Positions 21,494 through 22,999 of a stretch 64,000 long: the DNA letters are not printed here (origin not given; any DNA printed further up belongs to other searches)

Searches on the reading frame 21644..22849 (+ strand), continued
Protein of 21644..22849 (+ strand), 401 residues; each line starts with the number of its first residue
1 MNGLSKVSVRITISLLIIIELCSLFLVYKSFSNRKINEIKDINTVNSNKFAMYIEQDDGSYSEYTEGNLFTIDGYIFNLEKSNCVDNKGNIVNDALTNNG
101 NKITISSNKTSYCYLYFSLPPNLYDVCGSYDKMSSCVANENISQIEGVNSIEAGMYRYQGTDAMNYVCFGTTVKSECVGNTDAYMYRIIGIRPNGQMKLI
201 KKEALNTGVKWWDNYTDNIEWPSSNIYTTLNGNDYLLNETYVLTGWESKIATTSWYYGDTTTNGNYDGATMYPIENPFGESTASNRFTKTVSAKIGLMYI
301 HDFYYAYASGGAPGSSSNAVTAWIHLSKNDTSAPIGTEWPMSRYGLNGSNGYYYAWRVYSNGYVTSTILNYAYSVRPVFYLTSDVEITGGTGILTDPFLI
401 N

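Call 67: find_encoding_contigs(protein=P0129, flank=10000, max_places=5)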
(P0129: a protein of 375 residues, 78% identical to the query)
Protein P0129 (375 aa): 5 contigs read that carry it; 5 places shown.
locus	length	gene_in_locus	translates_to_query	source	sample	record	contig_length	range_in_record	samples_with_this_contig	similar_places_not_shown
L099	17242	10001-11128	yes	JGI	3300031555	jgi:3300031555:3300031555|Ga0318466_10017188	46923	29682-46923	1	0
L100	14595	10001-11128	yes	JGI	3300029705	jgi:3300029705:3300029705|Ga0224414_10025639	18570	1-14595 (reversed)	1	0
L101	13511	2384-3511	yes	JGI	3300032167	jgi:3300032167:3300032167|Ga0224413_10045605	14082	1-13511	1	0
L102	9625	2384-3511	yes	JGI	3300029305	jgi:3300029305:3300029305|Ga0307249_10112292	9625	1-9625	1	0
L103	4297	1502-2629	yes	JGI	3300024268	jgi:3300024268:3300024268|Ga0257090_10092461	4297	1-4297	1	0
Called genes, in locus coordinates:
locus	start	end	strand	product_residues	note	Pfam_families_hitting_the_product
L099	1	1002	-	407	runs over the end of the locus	PF02557:VanY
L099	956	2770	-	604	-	PF00084:Sushi (faint), PF12662:cEGF (faint)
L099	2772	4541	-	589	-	-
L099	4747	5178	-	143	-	PF01381:HTH_3, PF12844:HTH_19, PF13443:HTH_26 (faint), PF13560:HTH_31 (weak), PF01381:HTH_3, PF12844:HTH_19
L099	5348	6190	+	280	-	-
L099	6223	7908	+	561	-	-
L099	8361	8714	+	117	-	-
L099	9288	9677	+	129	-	PF01624:MutS_I (faint)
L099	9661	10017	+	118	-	PF22296:bAvd (weak)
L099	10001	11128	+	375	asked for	PF00078:RVT_1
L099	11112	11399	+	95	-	-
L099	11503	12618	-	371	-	PF01467:CTP_transf_like (faint), PF05636:HIGH_NTase1, PF08218:Citrate_ly_lig (faint)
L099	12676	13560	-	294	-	PF17761:DUF1016_N, PF06250:YhcG_C, PF13588:HSDR_N_2 (weak)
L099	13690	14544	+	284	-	PF01745:IPT (weak), PF13238:AAA_18 (faint), PF01715:IPPT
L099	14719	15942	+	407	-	-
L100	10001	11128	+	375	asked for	PF00078:RVT_1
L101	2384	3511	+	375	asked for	PF00078:RVT_1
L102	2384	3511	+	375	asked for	PF00078:RVT_1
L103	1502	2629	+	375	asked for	PF00078:RVT_1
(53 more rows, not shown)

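Call 70: list_cluster_members(proteins=[P0124, P0131, P0136, P0137, P0139, P0143, P0146, P0148, P0149, P0156])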
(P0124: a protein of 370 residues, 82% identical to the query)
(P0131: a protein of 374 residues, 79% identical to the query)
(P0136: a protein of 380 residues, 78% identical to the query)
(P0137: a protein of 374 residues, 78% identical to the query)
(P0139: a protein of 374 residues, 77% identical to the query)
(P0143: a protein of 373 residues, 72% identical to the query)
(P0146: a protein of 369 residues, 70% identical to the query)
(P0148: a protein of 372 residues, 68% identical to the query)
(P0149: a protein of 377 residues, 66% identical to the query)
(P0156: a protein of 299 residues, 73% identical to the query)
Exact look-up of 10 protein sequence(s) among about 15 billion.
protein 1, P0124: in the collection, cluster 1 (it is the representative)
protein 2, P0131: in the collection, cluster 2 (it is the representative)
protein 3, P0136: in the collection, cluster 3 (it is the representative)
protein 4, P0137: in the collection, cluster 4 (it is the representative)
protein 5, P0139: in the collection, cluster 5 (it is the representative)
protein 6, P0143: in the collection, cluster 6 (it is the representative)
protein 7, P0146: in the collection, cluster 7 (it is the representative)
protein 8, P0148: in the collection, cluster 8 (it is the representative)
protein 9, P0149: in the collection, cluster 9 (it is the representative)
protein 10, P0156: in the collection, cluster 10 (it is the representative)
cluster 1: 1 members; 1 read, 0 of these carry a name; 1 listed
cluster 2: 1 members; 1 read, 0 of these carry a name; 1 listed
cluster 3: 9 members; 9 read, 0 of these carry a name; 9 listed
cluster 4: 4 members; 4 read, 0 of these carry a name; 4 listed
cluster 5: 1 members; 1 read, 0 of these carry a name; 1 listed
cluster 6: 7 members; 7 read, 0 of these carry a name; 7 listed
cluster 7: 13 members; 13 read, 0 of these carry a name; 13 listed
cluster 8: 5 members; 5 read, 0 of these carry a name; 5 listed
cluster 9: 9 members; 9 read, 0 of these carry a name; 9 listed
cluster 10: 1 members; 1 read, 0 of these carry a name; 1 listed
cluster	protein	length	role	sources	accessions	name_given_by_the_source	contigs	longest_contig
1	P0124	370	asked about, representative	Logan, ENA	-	-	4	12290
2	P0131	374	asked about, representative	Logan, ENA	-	-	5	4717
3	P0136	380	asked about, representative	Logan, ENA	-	-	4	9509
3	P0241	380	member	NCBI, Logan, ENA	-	-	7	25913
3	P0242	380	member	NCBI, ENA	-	-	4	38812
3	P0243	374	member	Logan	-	-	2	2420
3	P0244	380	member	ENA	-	-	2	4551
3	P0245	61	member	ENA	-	-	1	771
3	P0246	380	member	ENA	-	-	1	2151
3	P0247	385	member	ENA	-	-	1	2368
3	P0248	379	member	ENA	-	-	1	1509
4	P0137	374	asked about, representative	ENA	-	-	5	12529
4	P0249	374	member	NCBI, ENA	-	-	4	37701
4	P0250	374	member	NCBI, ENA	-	-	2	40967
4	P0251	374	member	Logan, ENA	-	-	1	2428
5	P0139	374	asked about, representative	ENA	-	-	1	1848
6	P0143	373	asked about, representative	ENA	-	-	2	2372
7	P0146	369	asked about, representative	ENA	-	-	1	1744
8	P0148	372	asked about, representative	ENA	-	-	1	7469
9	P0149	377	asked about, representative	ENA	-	-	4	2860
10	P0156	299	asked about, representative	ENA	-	-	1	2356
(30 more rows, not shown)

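Call 71: find_encoding_contigs(protein=P0124, flank=10000, max_places=6)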
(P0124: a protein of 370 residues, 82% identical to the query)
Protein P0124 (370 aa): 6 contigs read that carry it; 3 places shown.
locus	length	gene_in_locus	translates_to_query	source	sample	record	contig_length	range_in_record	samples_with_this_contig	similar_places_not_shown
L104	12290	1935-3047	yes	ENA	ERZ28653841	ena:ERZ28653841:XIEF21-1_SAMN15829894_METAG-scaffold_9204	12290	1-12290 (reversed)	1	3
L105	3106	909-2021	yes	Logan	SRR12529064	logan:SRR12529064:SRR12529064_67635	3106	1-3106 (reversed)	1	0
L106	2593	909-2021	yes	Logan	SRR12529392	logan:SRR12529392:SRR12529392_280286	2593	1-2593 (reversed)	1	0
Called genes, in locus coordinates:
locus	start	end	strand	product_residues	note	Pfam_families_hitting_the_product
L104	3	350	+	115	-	?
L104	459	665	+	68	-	-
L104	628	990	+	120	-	-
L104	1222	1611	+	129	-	-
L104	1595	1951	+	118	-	PF22296:bAvd (weak)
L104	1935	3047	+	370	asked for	PF00078:RVT_1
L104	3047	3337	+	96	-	-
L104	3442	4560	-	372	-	PF01467:CTP_transf_like (weak), PF05636:HIGH_NTase1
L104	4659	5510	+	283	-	PF01745:IPT, PF01715:IPPT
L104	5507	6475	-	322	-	PF01841:Transglut_core, PF04473:DUF553 (weak)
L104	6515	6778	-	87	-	PF01649:Ribosomal_S20p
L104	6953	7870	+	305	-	PF07454:SpoIIP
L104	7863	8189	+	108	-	-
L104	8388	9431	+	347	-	PF00294:PfkB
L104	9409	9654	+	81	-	PF01713:Smr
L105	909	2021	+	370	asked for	PF00078:RVT_1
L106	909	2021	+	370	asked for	PF00078:RVT_1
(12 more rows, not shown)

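Call 74: find_encoding_contigs(protein=P0137, flank=6000, max_places=10)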
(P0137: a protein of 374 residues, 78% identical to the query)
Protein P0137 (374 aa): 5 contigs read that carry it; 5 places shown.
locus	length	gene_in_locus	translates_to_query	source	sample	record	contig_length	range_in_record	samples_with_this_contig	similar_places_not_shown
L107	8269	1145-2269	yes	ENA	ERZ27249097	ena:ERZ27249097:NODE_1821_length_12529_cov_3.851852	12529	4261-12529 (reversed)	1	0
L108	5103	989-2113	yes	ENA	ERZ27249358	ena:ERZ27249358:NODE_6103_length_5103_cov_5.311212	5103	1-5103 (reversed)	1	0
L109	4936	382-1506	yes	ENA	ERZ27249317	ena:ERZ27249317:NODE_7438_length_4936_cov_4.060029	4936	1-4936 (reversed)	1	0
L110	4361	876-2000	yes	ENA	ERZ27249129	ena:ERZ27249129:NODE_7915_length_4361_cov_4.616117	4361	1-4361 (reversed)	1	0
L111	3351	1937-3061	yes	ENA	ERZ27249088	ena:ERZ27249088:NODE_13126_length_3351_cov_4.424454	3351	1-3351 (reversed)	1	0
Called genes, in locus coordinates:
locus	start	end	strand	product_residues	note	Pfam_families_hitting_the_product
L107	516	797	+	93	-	-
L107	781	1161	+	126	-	PF22296:bAvd (weak)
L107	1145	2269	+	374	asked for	PF00078:RVT_1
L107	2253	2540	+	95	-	-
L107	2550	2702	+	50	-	-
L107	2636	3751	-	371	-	PF05636:HIGH_NTase1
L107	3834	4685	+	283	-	PF00004:AAA (faint), PF01745:IPT, PF13238:AAA_18 (faint), PF01715:IPPT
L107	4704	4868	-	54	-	-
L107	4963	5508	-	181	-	-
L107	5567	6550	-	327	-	PF01841:Transglut_core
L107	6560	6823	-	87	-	PF01649:Ribosomal_S20p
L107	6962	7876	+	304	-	PF07454:SpoIIP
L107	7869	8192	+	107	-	-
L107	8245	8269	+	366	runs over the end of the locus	PF00294:PfkB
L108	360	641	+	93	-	-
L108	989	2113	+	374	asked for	PF00078:RVT_1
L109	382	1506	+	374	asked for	PF00078:RVT_1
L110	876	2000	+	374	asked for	PF00078:RVT_1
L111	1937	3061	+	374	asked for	PF00078:RVT_1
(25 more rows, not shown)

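Call 75: find_encoding_contigs(protein=P0131, flank=6000, max_places=10)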
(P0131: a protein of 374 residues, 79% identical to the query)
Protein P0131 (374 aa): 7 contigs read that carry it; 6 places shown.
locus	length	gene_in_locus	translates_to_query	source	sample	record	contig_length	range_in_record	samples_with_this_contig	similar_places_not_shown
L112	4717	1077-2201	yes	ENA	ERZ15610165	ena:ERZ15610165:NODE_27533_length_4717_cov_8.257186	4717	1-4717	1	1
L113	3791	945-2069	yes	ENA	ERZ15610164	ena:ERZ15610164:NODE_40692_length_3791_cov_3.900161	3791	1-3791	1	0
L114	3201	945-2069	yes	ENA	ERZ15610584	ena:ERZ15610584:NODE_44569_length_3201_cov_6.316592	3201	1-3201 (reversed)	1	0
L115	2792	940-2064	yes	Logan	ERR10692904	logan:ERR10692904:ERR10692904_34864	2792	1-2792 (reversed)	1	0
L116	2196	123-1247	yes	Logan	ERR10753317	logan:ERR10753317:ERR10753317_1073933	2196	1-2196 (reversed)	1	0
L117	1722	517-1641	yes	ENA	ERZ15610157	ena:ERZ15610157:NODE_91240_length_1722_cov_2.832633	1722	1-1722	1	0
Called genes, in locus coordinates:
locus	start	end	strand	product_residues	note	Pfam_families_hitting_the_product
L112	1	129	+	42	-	?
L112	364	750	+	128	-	-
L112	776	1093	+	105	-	PF22296:bAvd (weak)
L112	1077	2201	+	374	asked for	PF00078:RVT_1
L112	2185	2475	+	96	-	-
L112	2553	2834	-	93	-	-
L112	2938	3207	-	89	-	PF18813:PBECR4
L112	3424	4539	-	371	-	PF01467:CTP_transf_like (faint), PF05636:HIGH_NTase1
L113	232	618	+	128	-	-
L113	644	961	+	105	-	PF22296:bAvd (weak)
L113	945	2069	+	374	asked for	PF00078:RVT_1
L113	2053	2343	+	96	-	-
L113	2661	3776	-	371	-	PF01467:CTP_transf_like (faint), PF05636:HIGH_NTase1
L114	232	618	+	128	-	-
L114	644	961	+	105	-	PF22296:bAvd (weak)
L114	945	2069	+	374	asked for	PF00078:RVT_1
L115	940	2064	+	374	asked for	PF00078:RVT_1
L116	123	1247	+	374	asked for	PF00078:RVT_1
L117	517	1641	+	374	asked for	PF00078:RVT_1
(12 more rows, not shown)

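Call 78: find_encoding_contigs(protein=P0020, flank=10000, max_places=10)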
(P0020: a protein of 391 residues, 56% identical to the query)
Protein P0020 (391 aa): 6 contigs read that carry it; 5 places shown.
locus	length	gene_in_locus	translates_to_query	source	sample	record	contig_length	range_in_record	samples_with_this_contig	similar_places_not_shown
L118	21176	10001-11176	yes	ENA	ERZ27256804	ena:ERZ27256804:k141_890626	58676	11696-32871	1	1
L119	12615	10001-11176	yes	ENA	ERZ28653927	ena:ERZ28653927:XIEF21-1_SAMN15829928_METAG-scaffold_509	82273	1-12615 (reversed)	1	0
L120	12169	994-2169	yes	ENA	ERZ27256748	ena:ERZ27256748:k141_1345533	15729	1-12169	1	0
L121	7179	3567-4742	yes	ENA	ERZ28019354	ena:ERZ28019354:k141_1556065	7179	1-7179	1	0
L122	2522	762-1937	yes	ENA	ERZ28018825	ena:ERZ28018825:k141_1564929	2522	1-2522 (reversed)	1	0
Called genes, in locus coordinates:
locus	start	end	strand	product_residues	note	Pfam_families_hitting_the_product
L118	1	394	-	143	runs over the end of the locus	PF01381:HTH_3, PF12844:HTH_19, PF13443:HTH_26 (faint), PF13560:HTH_31 (weak), PF01381:HTH_3, PF12844:HTH_19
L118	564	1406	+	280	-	-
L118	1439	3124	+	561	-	-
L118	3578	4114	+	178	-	PF18451:CdiA_C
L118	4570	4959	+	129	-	PF01624:MutS_I (faint)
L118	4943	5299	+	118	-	-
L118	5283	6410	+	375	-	PF00078:RVT_1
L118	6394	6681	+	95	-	-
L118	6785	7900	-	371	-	PF01467:CTP_transf_like (faint), PF05636:HIGH_NTase1, PF08218:Citrate_ly_lig (faint)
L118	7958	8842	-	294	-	PF17761:DUF1016_N, PF06250:YhcG_C, PF13588:HSDR_N_2 (weak)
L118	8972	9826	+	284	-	PF01745:IPT, PF13238:AAA_18 (faint), PF01715:IPPT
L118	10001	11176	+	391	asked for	-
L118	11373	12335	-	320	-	PF04473:DUF553 (weak), PF01841:Transglut_core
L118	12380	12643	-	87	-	PF01649:Ribosomal_S20p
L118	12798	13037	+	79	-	PF10543:ORF6N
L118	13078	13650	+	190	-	-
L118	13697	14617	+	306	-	PF07454:SpoIIP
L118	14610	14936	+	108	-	-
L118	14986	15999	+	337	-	PF00294:PfkB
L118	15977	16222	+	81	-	PF01713:Smr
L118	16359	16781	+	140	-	-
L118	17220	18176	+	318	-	-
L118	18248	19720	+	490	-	PF13738:Pyr_redox_3 (faint), PF01266:DAO, PF07992:Pyr_redox_2 (faint), PF00355:Rieske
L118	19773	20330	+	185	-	-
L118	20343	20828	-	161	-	PF00383:dCMP_cyt_deam_1, PF14437:MafB19-deam (weak)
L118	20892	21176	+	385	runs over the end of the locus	PF01522:Polysacc_deac_1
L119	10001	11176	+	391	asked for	-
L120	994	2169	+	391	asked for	-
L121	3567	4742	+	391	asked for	-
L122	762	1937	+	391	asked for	-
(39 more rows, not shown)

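Call 103: search_protein_families(library=pfam, proteins=[L118:10001-11176:+, L118:1439-3124:+, L118:564-1406:+, L118:3578-4114:+, P0093], max_evalue=1)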
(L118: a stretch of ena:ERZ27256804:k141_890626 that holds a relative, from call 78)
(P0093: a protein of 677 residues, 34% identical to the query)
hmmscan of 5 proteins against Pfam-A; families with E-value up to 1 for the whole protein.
L118:10001-11176:+ (391 aa): 2 families
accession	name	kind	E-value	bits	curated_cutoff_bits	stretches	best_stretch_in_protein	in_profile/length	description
PF20545.3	DUF6759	-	0.081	13.5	27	1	95-152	11-68/94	Domain of unknown function (DUF6759)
PF17209.9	Hfq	-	0.32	11.1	27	0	43-64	24-45/64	Hfq protein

L118:1439-3124:+ (561 aa): 2 families
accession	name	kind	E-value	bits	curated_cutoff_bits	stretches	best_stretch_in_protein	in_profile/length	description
PF24893.1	DUF7743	-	0.014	15.5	27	1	217-282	2-58/120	Domain of unknown function (DUF7743)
PF00041.27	fn3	-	0.095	13.4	25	1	262-296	42-79/84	Fibronectin type III domain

L118:564-1406:+ (280 aa): 2 families
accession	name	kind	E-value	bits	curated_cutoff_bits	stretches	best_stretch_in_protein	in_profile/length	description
PF18419.6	ATP-grasp_6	-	0.093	12.8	25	0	230-242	37-49/54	ATP-grasp-like domain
PF22250.1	PFF1_C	-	0.17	11.7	24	1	162-229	78-140/246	Vacuolar membrane protease, C-terminal domain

L118:3578-4114:+ (178 aa): 2 families
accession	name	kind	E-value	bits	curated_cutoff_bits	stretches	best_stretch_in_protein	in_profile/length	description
PF18451.7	CdiA_C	-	2.4e-15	56.9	26.6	1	82-157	4-80/81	Contact-dependent growth inhibition CdiA C-terminal domain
PF16146.10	DUF4854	-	0.0019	19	28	1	129-167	8-46/102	Domain of unknown function (DUF4854)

P0093 (677 aa): 2 families
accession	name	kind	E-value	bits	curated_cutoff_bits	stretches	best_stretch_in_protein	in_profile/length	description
PF19789.6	DUF6273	-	0.0069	16.7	23.5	1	471-533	20-76/172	Domain of unknown function (DUF6273)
PF06691.16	DUF1189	-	0.25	11.2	28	1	5-114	26-130/244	Protein of unknown function (DUF1189)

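Call 104: search_solved_structures(query=A3, max_evalue=10)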
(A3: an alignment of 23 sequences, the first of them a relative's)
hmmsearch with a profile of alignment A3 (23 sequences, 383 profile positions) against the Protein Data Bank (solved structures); distinct sequences matched with E-value up to 10: 3.
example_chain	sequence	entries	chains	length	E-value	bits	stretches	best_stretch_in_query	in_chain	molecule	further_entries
1lcs_A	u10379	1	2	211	0.21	13.7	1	93-175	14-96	FELINE LEUKEMIA VIRUS RECEPTOR-BINDING DOMAIN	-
5f64_A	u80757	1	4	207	0.22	13.7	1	102-155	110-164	Positive transcription regulator EvgA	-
8zwn_A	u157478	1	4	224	0.25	13.5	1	102-155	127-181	DNA-binding transcriptional activator EvgA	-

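Call 106: list_cluster_members(proteins=[P0020, P0001, P0010, P0017, P0006, P0012])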
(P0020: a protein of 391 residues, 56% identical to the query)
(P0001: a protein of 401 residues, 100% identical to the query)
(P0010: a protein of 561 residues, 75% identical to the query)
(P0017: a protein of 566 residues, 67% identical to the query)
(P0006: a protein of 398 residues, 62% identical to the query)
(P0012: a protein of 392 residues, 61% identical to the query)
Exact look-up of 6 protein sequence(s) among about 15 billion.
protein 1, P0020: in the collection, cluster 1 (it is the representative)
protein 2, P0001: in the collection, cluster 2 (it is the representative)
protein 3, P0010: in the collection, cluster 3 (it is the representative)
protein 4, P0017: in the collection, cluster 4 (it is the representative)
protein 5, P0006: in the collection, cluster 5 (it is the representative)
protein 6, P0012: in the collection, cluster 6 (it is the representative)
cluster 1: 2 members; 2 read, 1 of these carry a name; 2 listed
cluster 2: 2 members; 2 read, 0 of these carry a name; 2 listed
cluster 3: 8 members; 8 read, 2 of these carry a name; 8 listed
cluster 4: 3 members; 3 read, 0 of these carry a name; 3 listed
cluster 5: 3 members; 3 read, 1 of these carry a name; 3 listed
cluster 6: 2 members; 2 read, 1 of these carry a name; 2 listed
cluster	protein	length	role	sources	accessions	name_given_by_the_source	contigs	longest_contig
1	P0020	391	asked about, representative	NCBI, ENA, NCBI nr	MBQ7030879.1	MAG: hypothetical protein IJN13_00710 [Bacilli bacterium] | hypothetical protein [Bacilli bacterium]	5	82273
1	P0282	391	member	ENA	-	-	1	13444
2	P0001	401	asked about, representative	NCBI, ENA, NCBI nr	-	-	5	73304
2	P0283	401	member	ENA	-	-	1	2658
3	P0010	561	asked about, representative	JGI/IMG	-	-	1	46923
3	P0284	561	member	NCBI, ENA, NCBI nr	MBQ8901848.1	MAG: hypothetical protein IJY87_02120 [Bacilli bacterium] | hypothetical protein [Bacilli bacterium]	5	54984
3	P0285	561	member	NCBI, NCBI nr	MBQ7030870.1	MAG: hypothetical protein IJN13_00665 [Bacilli bacterium] | hypothetical protein [Bacilli bacterium]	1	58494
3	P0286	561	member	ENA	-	-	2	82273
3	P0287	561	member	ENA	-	-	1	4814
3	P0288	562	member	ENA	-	-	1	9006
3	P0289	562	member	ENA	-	-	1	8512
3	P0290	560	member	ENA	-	-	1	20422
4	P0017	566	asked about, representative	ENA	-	-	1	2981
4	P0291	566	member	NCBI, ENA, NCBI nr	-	-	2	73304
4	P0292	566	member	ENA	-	-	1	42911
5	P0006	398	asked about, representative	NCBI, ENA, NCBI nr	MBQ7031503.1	MAG: hypothetical protein IJN13_03920 [Bacilli bacterium] | hypothetical protein [Bacilli bacterium]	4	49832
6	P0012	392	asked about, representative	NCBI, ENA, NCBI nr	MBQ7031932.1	MAG: hypothetical protein IJN13_06200 [Bacilli bacterium] | hypothetical protein [Bacilli bacterium]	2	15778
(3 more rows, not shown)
